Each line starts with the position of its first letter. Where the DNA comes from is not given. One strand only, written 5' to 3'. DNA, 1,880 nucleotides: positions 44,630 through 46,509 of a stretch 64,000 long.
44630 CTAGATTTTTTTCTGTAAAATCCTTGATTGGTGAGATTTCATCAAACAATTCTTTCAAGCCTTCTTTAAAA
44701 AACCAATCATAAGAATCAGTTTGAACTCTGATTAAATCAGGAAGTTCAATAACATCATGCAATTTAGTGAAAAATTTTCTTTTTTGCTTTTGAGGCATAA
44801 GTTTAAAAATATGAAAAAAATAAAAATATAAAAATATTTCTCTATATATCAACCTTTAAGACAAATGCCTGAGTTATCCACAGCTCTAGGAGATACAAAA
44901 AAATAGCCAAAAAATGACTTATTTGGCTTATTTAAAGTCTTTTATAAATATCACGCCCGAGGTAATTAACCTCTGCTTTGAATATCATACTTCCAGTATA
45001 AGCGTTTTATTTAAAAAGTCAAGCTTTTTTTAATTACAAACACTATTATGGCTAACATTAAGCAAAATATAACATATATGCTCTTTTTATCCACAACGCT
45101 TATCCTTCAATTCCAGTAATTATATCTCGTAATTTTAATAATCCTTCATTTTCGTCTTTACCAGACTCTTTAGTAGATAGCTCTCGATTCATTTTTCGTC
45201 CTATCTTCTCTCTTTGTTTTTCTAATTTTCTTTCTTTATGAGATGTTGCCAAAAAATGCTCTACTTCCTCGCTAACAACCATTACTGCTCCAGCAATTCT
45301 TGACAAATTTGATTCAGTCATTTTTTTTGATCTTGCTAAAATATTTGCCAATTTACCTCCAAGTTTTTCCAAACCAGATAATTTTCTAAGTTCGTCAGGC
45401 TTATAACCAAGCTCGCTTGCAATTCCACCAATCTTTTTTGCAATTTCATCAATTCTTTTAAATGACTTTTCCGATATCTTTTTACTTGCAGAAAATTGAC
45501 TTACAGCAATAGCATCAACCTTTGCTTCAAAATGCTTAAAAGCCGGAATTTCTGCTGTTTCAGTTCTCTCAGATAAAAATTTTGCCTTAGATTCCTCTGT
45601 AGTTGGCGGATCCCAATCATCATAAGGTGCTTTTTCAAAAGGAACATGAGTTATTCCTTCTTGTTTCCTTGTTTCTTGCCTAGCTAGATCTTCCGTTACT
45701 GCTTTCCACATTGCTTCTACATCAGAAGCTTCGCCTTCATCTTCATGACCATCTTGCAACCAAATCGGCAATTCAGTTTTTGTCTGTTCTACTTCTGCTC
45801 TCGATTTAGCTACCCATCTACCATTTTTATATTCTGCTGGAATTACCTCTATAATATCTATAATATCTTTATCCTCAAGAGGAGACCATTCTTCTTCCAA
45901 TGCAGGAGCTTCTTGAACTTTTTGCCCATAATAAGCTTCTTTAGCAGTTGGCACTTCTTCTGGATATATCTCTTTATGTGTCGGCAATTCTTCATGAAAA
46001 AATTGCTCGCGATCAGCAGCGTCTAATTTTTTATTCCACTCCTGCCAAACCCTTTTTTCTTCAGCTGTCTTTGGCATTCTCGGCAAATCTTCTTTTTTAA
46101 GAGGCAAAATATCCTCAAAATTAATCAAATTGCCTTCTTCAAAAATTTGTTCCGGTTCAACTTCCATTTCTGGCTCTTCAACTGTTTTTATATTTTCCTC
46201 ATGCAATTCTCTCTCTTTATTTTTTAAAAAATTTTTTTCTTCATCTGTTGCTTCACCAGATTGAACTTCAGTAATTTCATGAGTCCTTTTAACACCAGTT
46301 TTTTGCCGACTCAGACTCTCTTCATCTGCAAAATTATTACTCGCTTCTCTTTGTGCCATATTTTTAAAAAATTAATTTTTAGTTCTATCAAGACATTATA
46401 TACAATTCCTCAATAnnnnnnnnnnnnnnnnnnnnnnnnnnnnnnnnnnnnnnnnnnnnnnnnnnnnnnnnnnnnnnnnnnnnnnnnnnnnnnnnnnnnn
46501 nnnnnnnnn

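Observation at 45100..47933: Two paralogous hyper-acidic proteins flank a small coiled-coil ORF directly upstream of rpoB-rpoC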

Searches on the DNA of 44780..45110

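Call 75: search_rna_families(source=window, start=44780, end=45110, threshold=evalue, max_evalue=10)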
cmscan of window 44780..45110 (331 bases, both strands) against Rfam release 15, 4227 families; matches with E-value up to 10: 5.
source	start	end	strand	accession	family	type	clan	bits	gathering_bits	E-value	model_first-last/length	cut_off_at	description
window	44891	44940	-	RF00645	MIR169_2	Gene; miRNA;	CL00098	24.2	50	0.00029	1-118/118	no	MIR169_2 microRNA precursor family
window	44851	44992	+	RF02159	PART1_1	Gene; lncRNA;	-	15.8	65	5.7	75-218/218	no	Prostate androgen-regulated transcript 1 conserved region 1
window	44820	44877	-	RF00161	nos_TCE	Cis-reg;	-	13.9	60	5.7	1-64/64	no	Nanos 3' UTR translation control element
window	45028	45110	-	RF03283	mir-1010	Gene; miRNA;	-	13.8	70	5.5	7-93/93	5'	mir-1010 microRNA precursor family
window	44892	44949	-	RF01253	snR46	Gene; snRNA; snoRNA; HACA-box;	CL00021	11.4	43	9.2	122-181/197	no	Small nucleolar RNA snR46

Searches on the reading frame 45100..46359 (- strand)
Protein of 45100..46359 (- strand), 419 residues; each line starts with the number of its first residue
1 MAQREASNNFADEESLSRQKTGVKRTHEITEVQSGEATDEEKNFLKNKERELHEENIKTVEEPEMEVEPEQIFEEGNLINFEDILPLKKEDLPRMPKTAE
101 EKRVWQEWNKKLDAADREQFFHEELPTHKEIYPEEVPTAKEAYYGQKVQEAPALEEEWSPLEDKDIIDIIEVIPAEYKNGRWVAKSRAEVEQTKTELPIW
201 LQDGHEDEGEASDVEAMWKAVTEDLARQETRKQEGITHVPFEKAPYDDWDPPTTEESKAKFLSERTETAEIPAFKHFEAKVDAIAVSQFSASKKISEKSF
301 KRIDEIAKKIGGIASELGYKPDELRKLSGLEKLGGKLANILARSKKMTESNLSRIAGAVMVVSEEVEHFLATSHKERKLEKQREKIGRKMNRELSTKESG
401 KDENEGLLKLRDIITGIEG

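Call 5: search_protein_families(library=pfam, proteins=[window:45100-46359:-], max_evalue=1)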
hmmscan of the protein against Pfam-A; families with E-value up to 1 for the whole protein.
window:45100-46359:- (419 aa): 1 family
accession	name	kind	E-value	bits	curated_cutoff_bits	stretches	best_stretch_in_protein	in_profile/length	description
PF08771.16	FRB_dom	-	0.029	15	24.7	1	70-117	22-69/99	FKBP12-rapamycin binding domain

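Call 6: search_protein_families(library=ncbifam, proteins=[window:45100-46359:-], max_evalue=1)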
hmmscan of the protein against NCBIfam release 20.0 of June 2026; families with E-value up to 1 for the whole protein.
window:45100-46359:- (419 aa): 1 family
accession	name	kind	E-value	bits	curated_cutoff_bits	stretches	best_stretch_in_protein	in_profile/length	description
NF004844.0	PRK06195.1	equivalog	0.48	9.8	373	1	273-325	140-194/309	DNA polymerase III subunit epsilon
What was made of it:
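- On RNA polymerase delta subunit, RpoE (for P1 and P3): No Pfam or NCBIfam hit (calls 5, 6).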

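Call 8: find_homologous_proteins(query=window:45100-46359:-, max_evalue=0.001)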
Query window:45100-46359:- (419 aa): 3 proteins with E <= 0.001 among 6049 candidates.
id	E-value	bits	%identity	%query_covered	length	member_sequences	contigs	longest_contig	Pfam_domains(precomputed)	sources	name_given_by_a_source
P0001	4.3e-266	901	100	100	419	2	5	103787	-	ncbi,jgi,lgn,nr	ncbi:MAG: hypothetical protein PHN19_02480 [Patescibacteria group bacterium]|nr:hypothetical protein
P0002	4.1e-121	423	57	92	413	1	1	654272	-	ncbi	-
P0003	3.9e-35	140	34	77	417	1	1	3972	-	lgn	-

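Call 10: find_encoding_contigs(protein=P0002, flank=10000, max_places=3)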
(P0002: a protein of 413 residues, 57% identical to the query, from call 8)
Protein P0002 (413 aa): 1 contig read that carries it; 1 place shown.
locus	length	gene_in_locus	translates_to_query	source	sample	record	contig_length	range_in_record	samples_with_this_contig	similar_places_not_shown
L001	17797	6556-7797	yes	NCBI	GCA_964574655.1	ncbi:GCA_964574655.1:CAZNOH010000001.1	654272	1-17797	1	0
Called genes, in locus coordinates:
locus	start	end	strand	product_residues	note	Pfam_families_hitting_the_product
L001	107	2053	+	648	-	-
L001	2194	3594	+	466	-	PF08245:Mur_ligase_M, PF02875:Mur_ligase_C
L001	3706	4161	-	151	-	PF02681:DUF212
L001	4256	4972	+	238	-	PF00814:TsaD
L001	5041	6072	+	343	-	-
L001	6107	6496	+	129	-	-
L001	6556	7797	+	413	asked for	-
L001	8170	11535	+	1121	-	PF04563:RNA_pol_Rpb2_1, PF04561:RNA_pol_Rpb2_2, PF04565:RNA_pol_Rpb2_3, PF10385:RNA_pol_Rpb2_45, PF00562:RNA_pol_Rpb2_6, PF04560:RNA_pol_Rpb2_7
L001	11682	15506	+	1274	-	PF04997:RNA_pol_Rpb1_1, PF00623:RNA_pol_Rpb1_2, PF04983:RNA_pol_Rpb1_3, PF05000:RNA_pol_Rpb1_4, PF04998:RNA_pol_Rpb1_5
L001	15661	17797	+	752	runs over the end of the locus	PF13491:FtsK_4TM, PF17854:FtsK_alpha, PF01580:FtsK_SpoIIIE, PF09397:FtsK_gamma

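Call 12: find_encoding_contigs(protein=P0003, flank=10000, max_places=3)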
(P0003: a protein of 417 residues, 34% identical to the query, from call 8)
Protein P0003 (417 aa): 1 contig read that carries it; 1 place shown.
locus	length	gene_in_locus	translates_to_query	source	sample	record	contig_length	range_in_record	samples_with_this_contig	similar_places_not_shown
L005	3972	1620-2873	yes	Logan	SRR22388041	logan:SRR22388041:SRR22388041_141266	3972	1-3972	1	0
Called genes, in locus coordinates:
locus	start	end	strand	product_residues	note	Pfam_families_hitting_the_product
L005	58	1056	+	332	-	-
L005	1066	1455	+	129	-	-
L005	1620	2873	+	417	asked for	-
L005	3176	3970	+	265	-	?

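Call 54: search_protein_families(library=phrogs, proteins=[window:45100-46359:-], max_evalue=0.01)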
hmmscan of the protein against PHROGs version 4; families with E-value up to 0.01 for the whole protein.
window:45100-46359:- (419 aa): 0 families

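Call 55: search_protein_families(library=padloc, proteins=[window:45100-46359:-], max_evalue=0.01)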
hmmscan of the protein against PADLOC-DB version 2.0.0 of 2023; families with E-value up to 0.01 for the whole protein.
window:45100-46359:- (419 aa): 0 families
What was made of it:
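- Tried and rejected: Pfam, NCBIfam, PHROGs and PADLOC scans of P1, P2 and P3 gave nothing above noise (calls 5, 6, 54, 55).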

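Call 79: search_protein_families(library=pfam, proteins=[L005:58-1056:+], max_evalue=0.05)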
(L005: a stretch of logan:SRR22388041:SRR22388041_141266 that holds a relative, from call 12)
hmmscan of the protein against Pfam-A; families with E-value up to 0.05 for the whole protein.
L005:58-1056:+ (332 aa): 0 families
